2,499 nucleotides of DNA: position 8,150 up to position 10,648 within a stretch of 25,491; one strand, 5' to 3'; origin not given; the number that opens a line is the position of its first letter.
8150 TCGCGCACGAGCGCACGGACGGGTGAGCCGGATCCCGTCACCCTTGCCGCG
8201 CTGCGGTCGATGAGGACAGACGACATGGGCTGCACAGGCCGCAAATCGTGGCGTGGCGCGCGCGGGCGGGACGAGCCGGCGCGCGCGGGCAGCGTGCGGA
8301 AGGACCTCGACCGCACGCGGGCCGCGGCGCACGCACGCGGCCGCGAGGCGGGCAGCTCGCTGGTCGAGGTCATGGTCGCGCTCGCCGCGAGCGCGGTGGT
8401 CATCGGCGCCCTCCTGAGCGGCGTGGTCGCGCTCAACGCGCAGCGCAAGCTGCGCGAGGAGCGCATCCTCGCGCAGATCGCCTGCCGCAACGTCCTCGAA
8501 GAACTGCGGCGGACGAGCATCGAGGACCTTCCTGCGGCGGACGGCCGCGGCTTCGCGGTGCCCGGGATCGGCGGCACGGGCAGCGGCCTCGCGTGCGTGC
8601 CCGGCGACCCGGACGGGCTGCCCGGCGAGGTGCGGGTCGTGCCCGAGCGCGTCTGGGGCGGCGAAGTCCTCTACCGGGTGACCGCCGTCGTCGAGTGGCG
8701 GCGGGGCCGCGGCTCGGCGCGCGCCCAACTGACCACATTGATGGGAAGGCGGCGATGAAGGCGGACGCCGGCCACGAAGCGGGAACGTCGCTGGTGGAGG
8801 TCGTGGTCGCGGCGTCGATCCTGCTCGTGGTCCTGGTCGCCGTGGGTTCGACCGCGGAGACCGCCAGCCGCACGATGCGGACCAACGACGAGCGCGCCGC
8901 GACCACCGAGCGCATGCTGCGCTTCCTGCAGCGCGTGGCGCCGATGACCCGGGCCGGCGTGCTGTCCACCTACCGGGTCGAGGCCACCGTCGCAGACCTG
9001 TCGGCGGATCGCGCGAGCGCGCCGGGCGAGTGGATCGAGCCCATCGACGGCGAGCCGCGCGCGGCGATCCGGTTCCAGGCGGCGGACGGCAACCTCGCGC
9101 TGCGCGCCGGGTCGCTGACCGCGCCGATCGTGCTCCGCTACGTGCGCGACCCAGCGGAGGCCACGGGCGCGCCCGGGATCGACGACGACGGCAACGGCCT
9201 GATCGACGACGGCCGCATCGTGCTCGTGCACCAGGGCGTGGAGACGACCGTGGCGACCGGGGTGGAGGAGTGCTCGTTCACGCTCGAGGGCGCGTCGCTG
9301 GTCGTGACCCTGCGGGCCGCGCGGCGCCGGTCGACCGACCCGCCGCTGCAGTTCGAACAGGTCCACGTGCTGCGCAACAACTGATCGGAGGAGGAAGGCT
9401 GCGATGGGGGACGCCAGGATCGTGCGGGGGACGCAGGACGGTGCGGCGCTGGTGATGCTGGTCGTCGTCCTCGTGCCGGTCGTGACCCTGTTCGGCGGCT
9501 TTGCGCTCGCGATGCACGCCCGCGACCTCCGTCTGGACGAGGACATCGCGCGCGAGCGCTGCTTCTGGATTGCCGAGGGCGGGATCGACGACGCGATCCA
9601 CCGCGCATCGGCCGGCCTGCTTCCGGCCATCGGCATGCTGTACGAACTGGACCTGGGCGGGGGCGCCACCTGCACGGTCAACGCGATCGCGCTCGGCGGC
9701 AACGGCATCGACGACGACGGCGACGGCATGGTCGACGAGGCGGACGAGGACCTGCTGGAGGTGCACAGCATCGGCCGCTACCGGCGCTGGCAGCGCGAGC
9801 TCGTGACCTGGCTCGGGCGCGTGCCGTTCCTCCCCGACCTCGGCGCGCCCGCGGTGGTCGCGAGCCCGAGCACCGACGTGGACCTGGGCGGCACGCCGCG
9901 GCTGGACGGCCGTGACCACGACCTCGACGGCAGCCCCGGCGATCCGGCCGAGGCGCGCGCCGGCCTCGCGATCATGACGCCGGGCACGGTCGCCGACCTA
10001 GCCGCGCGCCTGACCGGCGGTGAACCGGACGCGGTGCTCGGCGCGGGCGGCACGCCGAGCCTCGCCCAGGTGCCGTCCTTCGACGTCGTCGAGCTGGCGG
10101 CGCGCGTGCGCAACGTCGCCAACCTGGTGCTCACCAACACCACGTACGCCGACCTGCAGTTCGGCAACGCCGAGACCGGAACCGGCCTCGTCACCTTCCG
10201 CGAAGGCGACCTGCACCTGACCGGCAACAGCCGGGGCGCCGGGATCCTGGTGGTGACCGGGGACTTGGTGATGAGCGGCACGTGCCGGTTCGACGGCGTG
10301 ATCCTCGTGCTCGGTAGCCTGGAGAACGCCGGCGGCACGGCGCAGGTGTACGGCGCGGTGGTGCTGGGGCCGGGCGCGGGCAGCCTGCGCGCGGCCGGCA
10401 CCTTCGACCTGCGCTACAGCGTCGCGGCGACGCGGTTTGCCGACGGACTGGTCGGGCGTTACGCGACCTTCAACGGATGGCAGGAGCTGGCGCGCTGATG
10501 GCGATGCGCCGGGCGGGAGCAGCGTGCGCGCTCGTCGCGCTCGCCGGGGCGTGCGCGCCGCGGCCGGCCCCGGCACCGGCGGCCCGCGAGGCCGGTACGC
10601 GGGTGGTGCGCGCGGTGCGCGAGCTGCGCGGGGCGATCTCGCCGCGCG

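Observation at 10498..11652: HEAT-repeat proteins occupy the pilY1 position, and the two copies use different membrane anchors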

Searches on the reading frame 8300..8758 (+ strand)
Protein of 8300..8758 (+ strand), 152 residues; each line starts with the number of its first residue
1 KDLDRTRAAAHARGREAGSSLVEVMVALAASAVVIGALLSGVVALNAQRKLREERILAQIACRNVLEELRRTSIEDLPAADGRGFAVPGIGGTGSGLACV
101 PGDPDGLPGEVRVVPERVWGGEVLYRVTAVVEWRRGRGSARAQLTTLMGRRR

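Call 8: search_protein_families(library=pfam, proteins=[window:8300-8758:+], max_evalue=1)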
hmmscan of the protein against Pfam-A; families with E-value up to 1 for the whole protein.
window:8300-8758:+ (152 aa): 1 family
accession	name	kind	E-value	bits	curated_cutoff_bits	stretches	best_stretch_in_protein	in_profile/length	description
PF07963.17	N_methyl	-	0.00012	21.9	21.2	1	15-39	3-27/27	Prokaryotic N-terminal methylation motif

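Call 21: search_protein_families(library=ncbifam, proteins=[window:8300-8758:+], max_evalue=1)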
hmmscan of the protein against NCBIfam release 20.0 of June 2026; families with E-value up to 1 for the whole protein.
window:8300-8758:+ (152 aa): 6 families
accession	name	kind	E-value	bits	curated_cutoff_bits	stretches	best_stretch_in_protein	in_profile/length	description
TIGR01707.1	gspI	equivalog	4.8e-05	23.8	44.35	1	18-79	1-63/101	type II secretion system minor pseudopilin GspI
NF007848.0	PRK10557.1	equivalog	0.025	13.9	120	1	12-48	6-42/192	prepilin peptidase-dependent protein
NF041013.1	T4P_ComGE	equivalog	0.04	14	49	1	18-61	5-48/83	competence type IV pilus minor pilin ComGE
NF041525.1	HrpD5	equivalog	0.091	12.2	300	1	8-90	106-192/314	HrpD5 family protein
NF047828.1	T3SSXpsI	equivalog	0.26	11.3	150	1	18-53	3-36/132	type II secretion system protein XpsI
TIGR02532.1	IV_pilin_GFxxxE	domain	0.84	9.6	16.3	0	20-38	5-23/24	prepilin-type N-terminal cleavage/methylation domain-containing protein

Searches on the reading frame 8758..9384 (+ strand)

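Call 8: search_protein_families(library=pfam, proteins=[window:8758-9384:+], max_evalue=1)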
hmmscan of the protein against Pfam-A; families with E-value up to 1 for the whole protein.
window:8758-9384:+ (208 aa): 1 family
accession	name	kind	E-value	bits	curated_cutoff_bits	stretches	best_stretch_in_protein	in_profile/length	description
PF07963.17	N_methyl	-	0.045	13.8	21.2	1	9-29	6-26/27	Prokaryotic N-terminal methylation motif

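Call 21: search_protein_families(library=ncbifam, proteins=[window:8758-9384:+], max_evalue=1)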
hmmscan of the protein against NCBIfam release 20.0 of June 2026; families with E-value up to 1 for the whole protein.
window:8758-9384:+ (208 aa): 3 families
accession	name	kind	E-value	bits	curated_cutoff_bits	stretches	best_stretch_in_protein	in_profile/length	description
NF047828.1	T3SSXpsI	equivalog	0.096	12.7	150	1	9-50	3-44/132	type II secretion system protein XpsI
NF007848.0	PRK10557.1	equivalog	0.11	11.8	120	1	6-67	9-71/192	prepilin peptidase-dependent protein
NF033662.1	acid_disulf_rpt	repeat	0.12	12.2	41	1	140-150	10-20/32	acidic double-disulfide repeat-containing protein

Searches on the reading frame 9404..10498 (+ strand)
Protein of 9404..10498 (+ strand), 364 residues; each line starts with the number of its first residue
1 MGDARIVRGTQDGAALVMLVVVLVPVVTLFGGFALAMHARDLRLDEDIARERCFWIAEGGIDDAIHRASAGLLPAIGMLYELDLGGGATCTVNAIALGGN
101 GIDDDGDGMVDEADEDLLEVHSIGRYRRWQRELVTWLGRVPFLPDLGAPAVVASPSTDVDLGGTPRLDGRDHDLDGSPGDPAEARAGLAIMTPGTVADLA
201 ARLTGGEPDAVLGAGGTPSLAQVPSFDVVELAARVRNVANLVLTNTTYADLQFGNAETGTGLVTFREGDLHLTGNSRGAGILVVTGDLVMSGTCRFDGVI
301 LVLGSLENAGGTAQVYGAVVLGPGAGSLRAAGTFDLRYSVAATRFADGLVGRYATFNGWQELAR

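Call 8: search_protein_families(library=pfam, proteins=[window:9404-10498:+], max_evalue=1)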
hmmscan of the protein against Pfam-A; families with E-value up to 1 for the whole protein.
window:9404-10498:+ (364 aa): 0 families

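Call 21: search_protein_families(library=ncbifam, proteins=[window:9404-10498:+], max_evalue=1)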
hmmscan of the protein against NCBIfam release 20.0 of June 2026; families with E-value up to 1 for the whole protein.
window:9404-10498:+ (364 aa): 1 family
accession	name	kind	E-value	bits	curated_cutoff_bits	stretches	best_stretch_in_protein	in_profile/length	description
NF033662.1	acid_disulf_rpt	repeat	0.0043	16.8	41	1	100-116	9-25/32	acidic double-disulfide repeat-containing protein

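Call 42: find_related_loci(query=A2, collection=genome_contigs, flank=5000)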
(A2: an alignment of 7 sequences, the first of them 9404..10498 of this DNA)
Query A2 (364 aa) in genome_contigs; peptide patterns used: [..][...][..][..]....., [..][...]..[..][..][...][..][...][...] (x = any residue, [..] = any of these).
558 stretches matched a pattern; 15 encode a relative of the query (tblastn E <= 1e-3); 15 distinct loci.
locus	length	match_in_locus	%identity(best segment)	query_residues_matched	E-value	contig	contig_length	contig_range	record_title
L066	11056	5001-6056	41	12-364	4e-86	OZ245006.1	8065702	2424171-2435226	MAG: Planctomycetota bacterium isolate 38a7a2fe-8a90-4c6b-bc07-7099b689307d genome assembly, chromosome: 1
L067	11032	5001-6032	42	13-364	3e-80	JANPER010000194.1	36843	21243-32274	MAG: Planctomycetota bacterium isolate VAR_78_metabat_20 VAR_78_k141_2262633, whole genome shotgun sequence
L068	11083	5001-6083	40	3-363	2e-75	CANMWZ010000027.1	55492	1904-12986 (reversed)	MAG: Planctomycetota bacterium isolate ZH-15may19-257 genome assembly, contig: ZH-15May19-c934, whole genome shotgun seq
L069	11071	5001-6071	41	2-364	1e-73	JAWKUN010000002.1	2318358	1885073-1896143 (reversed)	MAG: Planctomycetota bacterium isolate BC2.135 BC2.135.fa-2, whole genome shotgun sequence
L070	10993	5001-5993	41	31-363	1e-69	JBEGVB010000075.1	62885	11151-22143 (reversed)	MAG: Planctomycetota bacterium isolate riogrande_2019_sw_WHONDRS-S19S_0066_B_bin.112 scaffold_2048379, whole genome shot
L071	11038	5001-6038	37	10-364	6e-68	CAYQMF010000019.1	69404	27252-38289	MAG TPA_asm: uncultured candidatus Brocadiaceae bacterium isolate SRP237561_co1_290 genome assembly, contig: NODE_514_le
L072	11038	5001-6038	36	10-362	2e-66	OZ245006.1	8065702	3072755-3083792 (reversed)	MAG: Planctomycetota bacterium isolate 38a7a2fe-8a90-4c6b-bc07-7099b689307d genome assembly, chromosome: 1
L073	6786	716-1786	38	7-363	9e-65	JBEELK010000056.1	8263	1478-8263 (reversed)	MAG: Planctomycetota bacterium isolate columbiariver1_2019_sw_WHONDRS-S19S_0075_B_bin.68 scaffold_2081341, whole genome 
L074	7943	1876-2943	39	8-363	9e-63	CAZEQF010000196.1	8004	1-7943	MAG TPA_asm: uncultured Singulisphaera sp. isolate SRP278252_co3_436 genome assembly, contig: NODE_18625_length_8004_cov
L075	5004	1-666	44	141-363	3e-53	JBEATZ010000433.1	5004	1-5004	MAG: Planctomycetota bacterium isolate NASQAN2011_099_B_bin.3 scaffold_912783, whole genome shotgun sequence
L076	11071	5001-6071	34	3-364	1e-50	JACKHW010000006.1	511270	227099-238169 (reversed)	MAG: Planctomycetota bacterium isolate HK-STAS-PLAN-28 HK-STAS-PLAN-28_6, whole genome shotgun sequence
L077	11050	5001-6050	34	16-364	6e-50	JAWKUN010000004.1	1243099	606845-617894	MAG: Planctomycetota bacterium isolate BC2.135 BC2.135.fa-4, whole genome shotgun sequence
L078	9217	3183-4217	33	13-364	2e-49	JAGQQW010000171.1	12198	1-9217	MAG: Planctomycetota bacterium isolate HKST-UBA76 NODE_172_length_12198_cov_3.840690, whole genome shotgun sequence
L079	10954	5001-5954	35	40-364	6e-45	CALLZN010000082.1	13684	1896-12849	MAG TPA_asm: uncultured bacterium isolate SRR2107182_bin.46_CONCOCT_v1.1_MAG genome assembly, contig: ERZ794931.2397, wh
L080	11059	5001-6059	38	11-363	2e-68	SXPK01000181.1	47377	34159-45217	MAG: Planctomycetia bacterium isolate F1-120-MAGs252 F1-120__c584759, whole genome shotgun sequence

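Call 52: find_homologous_proteins(query=window:9404-10498:+, max_evalue=0.00001)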
Query window:9404-10498:+ (364 aa): 56 proteins with E <= 0.00001 among 8000 candidates.
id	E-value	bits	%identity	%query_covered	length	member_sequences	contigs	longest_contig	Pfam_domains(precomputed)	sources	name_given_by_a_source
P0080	6.7e-132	458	59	92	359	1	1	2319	-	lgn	-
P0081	2.0e-130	453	59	98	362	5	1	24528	-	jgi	jgi:hypothetical protein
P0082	3.1e-128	446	58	97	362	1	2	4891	-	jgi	jgi:hypothetical protein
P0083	4.5e-118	413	57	89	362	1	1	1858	-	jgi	jgi:hypothetical protein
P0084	7.7e-118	412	56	95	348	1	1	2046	-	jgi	jgi:hypothetical protein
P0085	9.4e-118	412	57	92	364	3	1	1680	-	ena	-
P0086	3.2e-117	410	57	92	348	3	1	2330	-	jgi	-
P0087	8.9e-115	402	54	92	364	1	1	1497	-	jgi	-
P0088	1.2e-88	316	48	96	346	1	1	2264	-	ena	-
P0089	1.5e-88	316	45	98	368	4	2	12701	-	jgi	jgi:Tfp pilus assembly protein PilX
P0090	3.1e-86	308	46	95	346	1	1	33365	-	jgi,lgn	jgi:hypothetical protein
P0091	6.7e-85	304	44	97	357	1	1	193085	-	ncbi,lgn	-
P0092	8.8e-85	303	44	97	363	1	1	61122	-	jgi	-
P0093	2.0e-84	302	40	98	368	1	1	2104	-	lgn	-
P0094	2.3e-84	302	46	97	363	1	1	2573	-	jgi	jgi:hypothetical protein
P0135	1.1e-21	96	37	55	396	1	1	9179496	-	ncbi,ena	-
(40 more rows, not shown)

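Call 53: find_encoding_contigs(protein=P0081, flank=8000, max_places=2)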
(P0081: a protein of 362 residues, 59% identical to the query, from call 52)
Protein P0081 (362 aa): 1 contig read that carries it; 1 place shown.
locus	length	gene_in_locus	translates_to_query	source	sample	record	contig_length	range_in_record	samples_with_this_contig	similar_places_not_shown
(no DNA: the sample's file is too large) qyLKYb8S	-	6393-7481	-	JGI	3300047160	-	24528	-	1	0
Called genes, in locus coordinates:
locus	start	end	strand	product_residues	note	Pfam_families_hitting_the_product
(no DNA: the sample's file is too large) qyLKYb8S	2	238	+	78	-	?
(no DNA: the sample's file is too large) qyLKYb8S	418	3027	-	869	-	PF01839:FG-GAP (faint), PF13517:FG-GAP_3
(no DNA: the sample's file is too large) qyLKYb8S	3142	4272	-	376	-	-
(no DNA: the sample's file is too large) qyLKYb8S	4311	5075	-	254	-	PF14023:Bestrophin-like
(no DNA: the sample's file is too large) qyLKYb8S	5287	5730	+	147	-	-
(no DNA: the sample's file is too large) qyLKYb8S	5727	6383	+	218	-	PF07963:N_methyl (weak)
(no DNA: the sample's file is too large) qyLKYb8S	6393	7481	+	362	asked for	-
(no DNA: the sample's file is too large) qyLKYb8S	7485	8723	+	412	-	-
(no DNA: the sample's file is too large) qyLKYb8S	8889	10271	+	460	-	-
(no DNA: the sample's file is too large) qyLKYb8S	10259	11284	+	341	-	PF02085:Cytochrom_CIII (faint), PF14537:Cytochrom_c3_2 (weak), PF22113:Mtrc-MtrF_II-IV_dom (faint), PF14522:Cytochrome_C7 (weak)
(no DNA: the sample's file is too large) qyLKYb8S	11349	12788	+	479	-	PF03264:Cytochrom_NNT, PF14522:Cytochrome_C7 (faint), PF22113:Mtrc-MtrF_II-IV_dom (faint)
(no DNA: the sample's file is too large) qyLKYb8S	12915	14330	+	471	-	PF24681:Kelch_KLHDC2_KLHL20_DRC7, PF24981:Beta-prop_ATRN-LZTR1, PF13415:Beta-prop_FBX42, PF24681:Kelch_KLHDC2_KLHL20_DRC7, PF13415:Beta-prop_FBX42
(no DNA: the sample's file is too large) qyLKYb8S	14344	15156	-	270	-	PF24859:FdhE_central (weak)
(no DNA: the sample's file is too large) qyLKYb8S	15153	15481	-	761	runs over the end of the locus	PF12837:Fer4_6 (faint), PF12838:Fer4_7, PF13187:Fer4_9 (faint), PF13237:Fer4_10 (weak), PF13247:Fer4_11, PF00037:Fer4 (weak), PF12797:Fer4_2 (weak), PF03916:NrfD (weak)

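Call 60: find_encoding_contigs(protein=P0135, flank=7000, max_places=2)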
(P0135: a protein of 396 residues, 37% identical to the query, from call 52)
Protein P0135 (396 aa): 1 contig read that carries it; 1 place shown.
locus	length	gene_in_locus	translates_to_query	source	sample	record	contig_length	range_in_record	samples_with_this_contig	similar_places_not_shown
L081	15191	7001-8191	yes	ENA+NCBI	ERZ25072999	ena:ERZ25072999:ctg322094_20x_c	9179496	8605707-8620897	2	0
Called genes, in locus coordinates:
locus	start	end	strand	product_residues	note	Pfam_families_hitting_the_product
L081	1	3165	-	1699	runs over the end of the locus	PF00069:Pkinase, PF06293:Kdo (weak), PF07714:PK_Tyr_Ser-Thr, PF13424:TPR_12 (faint), PF13191:AAA_16 (weak), PF00158:Sigma54_activat, PF14532:Sigma54_activ_2, PF25601:AAA_lid_14, +8 more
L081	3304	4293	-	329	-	-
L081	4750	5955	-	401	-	-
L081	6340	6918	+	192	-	-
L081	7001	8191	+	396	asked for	-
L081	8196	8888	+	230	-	PF03130:HEAT_PBS (faint), PF13646:HEAT_2, PF02985:HEAT (faint), PF13646:HEAT_2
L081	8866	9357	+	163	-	-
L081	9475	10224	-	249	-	-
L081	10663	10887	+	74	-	PF01084:Ribosomal_S18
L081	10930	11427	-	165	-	PF09055:Sod_Ni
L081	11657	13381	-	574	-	-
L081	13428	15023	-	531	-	-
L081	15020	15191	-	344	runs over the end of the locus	PF00005:ABC_tran, PF13304:AAA_21 (weak)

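Call 64: predict_structure(alignment_id=A3)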
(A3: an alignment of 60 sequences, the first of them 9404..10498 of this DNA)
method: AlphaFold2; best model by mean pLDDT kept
length: 364 residues; sequences in the alignment: 60
mean_pLDDT: 92.4   pTM: 0.78
mean pLDDT of the five models: 92.4, 92.1, 91.9, 91.9, 91.1
residues with pLDDT >= 90: 291; 70-90: 58; 50-70: 12; < 50: 3
segments of 3 or more residues with pLDDT < 50: 1-3
pLDDT, mean of each block of 10 residues (from residue 1): 50 77 92 94 95 96 90 86 96 89 87 85 96 92 94 97 97 96 97 98 97 97 97 94 98 94 97 98 98 98 97 98 97 97 91 80 79
secondary structure, 60 per line:
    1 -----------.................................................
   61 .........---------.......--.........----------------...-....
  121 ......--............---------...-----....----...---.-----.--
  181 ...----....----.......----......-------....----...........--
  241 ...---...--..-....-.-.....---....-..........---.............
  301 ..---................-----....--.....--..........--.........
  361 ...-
elements in order: H12-69 E79-85 E88-96 E117-126 E129-140 E150-152 E158-161 E166-168 E188-191 H196-202 H207-210 E220-223 H228-238 E241-243 E247-249 E262-266 E270-273 E275-284 E288-302 E306-321 E327-330 E333-337 H340-349 E352-363

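Call 69: fold_search(model_id=the predicted structure, library=pdb)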
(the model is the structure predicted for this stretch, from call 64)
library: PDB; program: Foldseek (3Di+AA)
matches with E <= 10: 90; with E <= 0.001: 1
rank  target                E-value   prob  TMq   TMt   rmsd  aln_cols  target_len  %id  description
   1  6qvi_B                7.5e-04  0.63  0.18  0.14  18.1       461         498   10  Crystal structure of competence-associated pilin ComZ from Thermus thermophilus (released 2019-05-29)
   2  6qvi_A                2.3e-03  0.69  0.22  0.18  15.6       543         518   11  Crystal structure of competence-associated pilin ComZ from Thermus thermophilus (released 2019-05-29)
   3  3uyv_A                4.1e-03  0.95  0.22  0.31   8.9       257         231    7  Crystal structure of a glycosylated ice-binding protein (LeIBP) from Arctic yeast (released 2012-02-29)
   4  3uyu_A                4.8e-03  0.90  0.22  0.32  10.4       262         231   11  Structural basis for the antifreeze activity of an ice-binding protein (LeIBP) from Arctic yeast (released 2012-02-15)
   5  6eio                  6.8e-03  0.99  0.27  0.40   7.7       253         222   12  Crystal structure of an ice binding protein from an Antarctic Biological Consortium (released 2018-03-28)
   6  6qvi_C                6.8e-03  0.28  0.17  0.14  16.2       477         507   12  Crystal structure of competence-associated pilin ComZ from Thermus thermophilus (released 2019-05-29)
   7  5b5h                  2.1e-02  0.87  0.25  0.36   8.6       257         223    7  Hydrophobic ice-binding site confer hyperactivity on antifreeze protein from a snow mold fungus (released 2016-09-28)
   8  4nuh                  2.3e-02  0.44  0.18  0.27  12.5       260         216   10  Crystal structure of mLeIBP, a capping head region swapped mutant of ice-binding protein (released 2014-04-16)
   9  7ddb_A                3.1e-02  0.96  0.28  0.42   7.9       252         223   11  Crystal structure of fungal antifreeze protein with intermediate activity (released 2021-11-03)
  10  4nu3_A                3.1e-02  0.82  0.24  0.35   9.4       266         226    9  Crystal structure of mFfIBP, a capping head region swapped mutant of ice-binding protein (released 2014-04-16)
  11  4nu2                  3.2e-02  0.97  0.28  0.43   7.4       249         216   10  Crystal structure of an ice-binding protein (FfIBP) from the Antarctic bacterium, Flavobacterium frigoris PS1 (released 2014-04-16)
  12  6bg8_A                4.0e-02  0.54  0.20  0.28  10.3       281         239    8  Shewanella frigidimarina ice-binding protein_1 DUF3494 Domain (released 2018-03-07)
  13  3vn3_A                4.4e-02  0.92  0.28  0.41   7.2       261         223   12  Fungal antifreeze protein exerts hyperactivity by constructing an inequable beta-helix (released 2012-06-06)
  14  9lhn_A                4.4e-02  0.72  0.24  0.35   9.9       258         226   12  Crystal structure of Ice binding protein from Candidatus Cryosericum odellii SMC5 (released 2025-09-03)
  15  9li0_A                7.6e-02  0.28  0.20  0.28  10.1       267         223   10  Crystal structure of engineered ice-binding protein (M74I and A97V) from Candidatus Cryosericum odellii strain SMC5_16 (released 2025-09-03)
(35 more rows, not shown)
